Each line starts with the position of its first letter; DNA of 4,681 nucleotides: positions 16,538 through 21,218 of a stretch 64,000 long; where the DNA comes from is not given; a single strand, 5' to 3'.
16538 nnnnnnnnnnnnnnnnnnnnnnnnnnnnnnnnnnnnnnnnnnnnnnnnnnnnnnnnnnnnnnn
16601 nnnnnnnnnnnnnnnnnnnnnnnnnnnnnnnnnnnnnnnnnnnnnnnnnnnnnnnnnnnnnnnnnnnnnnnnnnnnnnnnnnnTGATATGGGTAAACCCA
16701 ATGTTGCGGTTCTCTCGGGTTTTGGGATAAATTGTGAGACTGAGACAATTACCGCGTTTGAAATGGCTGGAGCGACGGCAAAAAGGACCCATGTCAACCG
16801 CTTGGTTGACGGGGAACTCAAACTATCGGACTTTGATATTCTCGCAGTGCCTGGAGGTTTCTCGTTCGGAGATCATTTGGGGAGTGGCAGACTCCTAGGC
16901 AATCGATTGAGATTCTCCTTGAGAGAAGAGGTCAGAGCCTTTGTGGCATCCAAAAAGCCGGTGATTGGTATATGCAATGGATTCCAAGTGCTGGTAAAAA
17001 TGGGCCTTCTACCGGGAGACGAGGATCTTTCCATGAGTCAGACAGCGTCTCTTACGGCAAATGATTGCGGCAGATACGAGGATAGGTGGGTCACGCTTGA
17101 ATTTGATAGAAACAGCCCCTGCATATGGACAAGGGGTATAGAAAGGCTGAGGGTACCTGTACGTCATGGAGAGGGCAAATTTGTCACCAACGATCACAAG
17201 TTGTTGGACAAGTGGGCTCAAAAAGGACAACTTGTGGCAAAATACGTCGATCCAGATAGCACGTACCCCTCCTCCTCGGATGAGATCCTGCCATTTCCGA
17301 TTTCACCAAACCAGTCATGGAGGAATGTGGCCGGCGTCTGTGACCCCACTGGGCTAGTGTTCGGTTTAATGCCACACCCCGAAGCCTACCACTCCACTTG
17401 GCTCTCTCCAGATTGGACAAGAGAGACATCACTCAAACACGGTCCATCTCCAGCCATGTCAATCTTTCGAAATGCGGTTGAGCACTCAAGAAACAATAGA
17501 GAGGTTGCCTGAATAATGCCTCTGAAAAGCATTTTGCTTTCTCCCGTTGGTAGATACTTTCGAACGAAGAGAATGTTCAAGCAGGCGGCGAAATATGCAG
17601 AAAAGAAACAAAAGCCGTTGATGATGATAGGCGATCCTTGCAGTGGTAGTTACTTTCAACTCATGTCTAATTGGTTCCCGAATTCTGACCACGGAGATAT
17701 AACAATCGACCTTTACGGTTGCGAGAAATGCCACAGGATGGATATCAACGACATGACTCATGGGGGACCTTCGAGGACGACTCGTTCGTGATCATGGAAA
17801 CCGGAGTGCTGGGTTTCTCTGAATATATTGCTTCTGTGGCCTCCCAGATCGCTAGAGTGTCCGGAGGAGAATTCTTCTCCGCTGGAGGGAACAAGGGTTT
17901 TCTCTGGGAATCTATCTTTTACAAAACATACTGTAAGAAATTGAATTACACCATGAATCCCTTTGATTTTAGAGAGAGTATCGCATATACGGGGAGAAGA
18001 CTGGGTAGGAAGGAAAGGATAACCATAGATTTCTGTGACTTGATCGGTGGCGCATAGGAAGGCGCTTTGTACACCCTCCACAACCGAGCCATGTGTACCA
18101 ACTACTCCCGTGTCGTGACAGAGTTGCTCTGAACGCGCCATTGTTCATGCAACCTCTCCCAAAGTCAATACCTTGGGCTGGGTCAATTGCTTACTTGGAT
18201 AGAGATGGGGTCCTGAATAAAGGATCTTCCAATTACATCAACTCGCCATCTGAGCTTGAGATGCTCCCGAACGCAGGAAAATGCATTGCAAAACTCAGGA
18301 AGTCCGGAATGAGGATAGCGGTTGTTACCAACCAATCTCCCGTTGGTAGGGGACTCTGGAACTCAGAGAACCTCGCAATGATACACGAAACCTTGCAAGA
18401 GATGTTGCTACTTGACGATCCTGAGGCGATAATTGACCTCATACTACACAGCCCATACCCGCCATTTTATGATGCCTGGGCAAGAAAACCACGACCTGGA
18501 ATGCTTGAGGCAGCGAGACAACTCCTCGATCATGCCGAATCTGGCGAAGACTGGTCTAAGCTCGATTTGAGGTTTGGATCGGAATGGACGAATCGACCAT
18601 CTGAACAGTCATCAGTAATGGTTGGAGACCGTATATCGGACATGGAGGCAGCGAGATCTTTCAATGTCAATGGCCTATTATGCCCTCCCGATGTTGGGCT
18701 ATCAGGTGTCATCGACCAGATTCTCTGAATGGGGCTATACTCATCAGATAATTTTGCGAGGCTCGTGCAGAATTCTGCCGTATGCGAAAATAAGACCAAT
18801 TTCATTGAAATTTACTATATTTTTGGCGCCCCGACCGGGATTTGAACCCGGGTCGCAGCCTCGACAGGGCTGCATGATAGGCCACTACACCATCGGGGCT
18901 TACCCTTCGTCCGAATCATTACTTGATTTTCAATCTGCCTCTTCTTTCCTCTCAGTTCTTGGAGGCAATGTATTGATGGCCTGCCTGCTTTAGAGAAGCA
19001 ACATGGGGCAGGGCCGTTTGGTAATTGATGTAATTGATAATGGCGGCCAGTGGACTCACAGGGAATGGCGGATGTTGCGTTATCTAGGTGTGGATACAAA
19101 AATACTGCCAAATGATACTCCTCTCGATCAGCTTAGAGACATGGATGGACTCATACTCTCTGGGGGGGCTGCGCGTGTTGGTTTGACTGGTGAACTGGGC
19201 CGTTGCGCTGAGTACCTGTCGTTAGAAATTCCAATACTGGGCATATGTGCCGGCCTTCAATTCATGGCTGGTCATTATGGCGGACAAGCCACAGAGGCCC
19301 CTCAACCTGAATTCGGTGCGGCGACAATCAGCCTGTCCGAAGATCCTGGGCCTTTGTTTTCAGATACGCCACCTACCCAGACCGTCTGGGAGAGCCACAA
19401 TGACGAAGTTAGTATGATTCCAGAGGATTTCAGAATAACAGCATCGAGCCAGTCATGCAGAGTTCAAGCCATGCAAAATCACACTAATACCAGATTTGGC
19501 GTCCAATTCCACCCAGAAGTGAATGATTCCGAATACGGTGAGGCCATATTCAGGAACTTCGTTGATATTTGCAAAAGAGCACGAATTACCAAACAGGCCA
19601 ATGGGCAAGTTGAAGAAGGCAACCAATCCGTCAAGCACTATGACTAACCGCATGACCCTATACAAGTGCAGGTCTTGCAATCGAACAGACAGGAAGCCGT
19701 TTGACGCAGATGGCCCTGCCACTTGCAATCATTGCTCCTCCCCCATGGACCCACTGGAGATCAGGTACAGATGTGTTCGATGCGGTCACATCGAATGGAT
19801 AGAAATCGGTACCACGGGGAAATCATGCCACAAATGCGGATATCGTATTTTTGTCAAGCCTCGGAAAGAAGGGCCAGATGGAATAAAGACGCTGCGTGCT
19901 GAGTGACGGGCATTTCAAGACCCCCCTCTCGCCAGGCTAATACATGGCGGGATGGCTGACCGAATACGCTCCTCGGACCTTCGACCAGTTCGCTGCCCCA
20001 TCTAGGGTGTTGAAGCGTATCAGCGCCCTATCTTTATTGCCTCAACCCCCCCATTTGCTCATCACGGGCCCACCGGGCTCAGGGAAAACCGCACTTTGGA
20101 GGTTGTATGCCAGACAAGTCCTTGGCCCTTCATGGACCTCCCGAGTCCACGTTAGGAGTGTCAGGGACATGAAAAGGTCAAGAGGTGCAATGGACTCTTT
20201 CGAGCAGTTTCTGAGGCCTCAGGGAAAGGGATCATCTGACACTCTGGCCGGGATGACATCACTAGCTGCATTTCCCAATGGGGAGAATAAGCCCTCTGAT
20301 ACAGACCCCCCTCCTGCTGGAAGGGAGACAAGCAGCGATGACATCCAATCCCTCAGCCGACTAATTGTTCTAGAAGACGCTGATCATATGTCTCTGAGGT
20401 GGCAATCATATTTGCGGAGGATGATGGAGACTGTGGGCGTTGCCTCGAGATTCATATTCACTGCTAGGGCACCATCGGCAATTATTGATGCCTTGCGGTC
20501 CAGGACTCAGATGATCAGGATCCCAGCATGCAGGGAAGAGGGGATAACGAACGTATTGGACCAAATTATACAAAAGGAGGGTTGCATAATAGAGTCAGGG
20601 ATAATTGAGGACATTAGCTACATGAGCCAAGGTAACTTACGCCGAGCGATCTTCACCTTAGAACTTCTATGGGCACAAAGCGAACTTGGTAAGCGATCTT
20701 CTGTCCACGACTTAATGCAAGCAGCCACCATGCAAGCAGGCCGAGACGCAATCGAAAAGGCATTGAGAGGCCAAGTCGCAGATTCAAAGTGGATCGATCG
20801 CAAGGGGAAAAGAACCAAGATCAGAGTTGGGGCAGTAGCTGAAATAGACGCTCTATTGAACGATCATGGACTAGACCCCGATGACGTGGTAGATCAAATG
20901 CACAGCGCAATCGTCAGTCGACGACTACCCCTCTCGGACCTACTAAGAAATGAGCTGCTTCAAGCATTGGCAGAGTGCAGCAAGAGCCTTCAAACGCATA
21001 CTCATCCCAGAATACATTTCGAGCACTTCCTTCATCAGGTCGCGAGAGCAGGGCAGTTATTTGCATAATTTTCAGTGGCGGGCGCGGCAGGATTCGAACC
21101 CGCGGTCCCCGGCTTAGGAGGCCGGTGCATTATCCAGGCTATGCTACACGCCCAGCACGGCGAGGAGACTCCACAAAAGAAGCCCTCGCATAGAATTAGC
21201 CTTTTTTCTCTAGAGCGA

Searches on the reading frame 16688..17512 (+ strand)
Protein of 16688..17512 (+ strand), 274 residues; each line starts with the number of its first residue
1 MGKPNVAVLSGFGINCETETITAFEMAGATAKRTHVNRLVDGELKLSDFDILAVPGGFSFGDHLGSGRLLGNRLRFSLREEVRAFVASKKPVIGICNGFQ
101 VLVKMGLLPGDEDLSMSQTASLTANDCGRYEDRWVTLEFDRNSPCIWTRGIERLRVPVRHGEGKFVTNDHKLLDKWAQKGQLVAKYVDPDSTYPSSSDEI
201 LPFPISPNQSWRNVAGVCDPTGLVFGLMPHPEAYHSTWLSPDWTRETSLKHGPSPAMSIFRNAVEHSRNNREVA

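Call 76: search_protein_families(library=pfam, proteins=[window:16688-17512:+], max_evalue=0.00001)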
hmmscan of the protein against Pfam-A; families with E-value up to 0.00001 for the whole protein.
window:16688-17512:+ (274 aa): 2 families
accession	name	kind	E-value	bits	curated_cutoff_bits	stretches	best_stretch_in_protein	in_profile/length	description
PF13507.12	GATase_5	-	5.9e-76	255.4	27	1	3-265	1-258/260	CobB/CobQ-like glutamine amidotransferase domain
PF01965.30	DJ-1_PfpI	-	8.6e-08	32.6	26.6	1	28-112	42-117/165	DJ-1/PfpI family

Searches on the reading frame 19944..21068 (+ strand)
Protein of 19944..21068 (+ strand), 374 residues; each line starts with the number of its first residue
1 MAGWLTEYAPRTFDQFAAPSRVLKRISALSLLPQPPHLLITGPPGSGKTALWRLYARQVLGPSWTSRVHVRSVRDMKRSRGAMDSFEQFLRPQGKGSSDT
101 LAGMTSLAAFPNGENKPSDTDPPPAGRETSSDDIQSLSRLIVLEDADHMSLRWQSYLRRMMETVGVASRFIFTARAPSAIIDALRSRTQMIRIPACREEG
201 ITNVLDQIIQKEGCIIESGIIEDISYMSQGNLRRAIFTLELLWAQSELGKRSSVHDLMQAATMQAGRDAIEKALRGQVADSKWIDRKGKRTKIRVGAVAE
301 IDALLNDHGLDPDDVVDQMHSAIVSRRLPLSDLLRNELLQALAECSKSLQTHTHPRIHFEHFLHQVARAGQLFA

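Call 76: search_protein_families(library=pfam, proteins=[window:19944-21068:+], max_evalue=0.00001)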
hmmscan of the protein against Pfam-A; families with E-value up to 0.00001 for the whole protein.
window:19944-21068:+ (374 aa): 3 families
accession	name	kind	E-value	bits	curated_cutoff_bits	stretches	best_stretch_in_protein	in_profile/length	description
PF21960.2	RCF1-5-like_lid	-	6.9e-08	32.8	27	1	203-240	1-39/43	RCF1/5-like, AAA+ ATPase lid domain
PF13401.12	AAA_22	-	1.1e-06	29.4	27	1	37-170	7-120/130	AAA domain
PF13191.12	AAA_16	-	3.2e-06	28.2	32.6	0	33-73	22-63/167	AAA ATPase domain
